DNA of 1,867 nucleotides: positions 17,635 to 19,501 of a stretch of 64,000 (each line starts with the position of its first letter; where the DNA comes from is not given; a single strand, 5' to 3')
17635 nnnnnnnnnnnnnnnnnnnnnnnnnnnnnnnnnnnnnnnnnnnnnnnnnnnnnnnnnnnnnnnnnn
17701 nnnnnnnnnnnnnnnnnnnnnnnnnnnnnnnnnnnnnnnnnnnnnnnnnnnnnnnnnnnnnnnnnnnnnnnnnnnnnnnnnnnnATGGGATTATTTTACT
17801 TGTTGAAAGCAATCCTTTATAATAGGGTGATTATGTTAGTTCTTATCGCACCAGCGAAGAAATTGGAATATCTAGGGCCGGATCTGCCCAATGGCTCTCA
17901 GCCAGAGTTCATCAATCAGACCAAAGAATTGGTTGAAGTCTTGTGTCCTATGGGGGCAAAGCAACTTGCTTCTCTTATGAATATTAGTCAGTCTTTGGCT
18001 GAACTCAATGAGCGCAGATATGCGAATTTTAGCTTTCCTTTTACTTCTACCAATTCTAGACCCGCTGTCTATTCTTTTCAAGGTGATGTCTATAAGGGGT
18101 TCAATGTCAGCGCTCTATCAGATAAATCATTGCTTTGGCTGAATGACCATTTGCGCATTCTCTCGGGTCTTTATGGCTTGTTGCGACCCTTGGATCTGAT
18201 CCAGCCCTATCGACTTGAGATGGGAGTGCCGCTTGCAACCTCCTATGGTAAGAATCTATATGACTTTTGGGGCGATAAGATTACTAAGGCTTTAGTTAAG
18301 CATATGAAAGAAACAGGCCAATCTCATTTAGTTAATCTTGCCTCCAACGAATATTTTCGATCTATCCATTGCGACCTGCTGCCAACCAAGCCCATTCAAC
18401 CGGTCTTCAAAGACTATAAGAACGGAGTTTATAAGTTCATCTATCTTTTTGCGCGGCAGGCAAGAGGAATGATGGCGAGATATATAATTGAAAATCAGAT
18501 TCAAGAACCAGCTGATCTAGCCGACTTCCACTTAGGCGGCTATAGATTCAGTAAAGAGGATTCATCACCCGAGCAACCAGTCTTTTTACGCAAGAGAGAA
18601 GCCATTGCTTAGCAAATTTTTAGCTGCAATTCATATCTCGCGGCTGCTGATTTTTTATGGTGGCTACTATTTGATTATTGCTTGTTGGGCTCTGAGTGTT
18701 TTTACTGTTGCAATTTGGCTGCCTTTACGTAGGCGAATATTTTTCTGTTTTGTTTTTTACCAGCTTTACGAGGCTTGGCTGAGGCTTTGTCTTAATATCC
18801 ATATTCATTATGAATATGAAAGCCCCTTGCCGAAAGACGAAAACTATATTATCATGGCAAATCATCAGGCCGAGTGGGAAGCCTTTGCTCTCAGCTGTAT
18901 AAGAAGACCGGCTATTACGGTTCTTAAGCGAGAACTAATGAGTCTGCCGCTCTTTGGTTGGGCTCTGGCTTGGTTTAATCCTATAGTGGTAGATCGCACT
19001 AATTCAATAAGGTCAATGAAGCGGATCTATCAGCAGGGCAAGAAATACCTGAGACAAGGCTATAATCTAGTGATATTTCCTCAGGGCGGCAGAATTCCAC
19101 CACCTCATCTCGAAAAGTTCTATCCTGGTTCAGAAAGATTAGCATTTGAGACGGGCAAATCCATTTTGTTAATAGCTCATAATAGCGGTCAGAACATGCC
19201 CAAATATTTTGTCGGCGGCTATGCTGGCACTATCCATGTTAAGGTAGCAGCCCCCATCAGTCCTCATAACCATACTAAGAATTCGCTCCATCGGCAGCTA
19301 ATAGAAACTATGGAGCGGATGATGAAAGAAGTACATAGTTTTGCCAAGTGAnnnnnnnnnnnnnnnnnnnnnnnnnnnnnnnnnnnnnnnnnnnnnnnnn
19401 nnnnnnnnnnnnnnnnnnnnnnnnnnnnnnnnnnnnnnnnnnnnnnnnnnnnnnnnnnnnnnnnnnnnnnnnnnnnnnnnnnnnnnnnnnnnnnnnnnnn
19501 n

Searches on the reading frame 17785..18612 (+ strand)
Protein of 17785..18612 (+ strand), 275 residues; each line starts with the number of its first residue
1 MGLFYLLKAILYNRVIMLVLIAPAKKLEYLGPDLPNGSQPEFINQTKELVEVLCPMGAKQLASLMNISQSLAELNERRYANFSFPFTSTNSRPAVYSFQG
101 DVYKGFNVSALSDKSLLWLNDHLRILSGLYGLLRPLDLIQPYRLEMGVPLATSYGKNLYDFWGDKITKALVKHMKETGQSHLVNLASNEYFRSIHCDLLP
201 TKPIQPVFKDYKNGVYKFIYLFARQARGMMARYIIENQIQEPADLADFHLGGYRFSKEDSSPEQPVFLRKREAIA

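Call 74: search_protein_families(library=pfam, proteins=[window:17785-18612:+], max_evalue=0.001)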
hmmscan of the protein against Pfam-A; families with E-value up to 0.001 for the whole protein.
window:17785-18612:+ (275 aa): 2 families
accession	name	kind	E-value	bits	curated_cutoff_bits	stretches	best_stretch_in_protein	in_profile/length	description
PF03883.20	H2O2_YaaD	-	2.8e-79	266.4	29.6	1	17-258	1-235/236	Peroxide stress protein YaaA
PF21818.3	DUF6884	-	1.3e-06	29.1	30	1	121-195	38-107/135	Family of unknown function (DUF6884)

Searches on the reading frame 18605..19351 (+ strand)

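Call 74: search_protein_families(library=pfam, proteins=[window:18605-19351:+], max_evalue=0.001)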
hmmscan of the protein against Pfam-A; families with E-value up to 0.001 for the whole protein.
window:18605-19351:+ (248 aa): 1 family
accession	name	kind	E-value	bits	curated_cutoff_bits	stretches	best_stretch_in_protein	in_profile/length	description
PF01553.26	Acyltransferase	-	3.6e-17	62.9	23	1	67-188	2-127/132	Acyltransferase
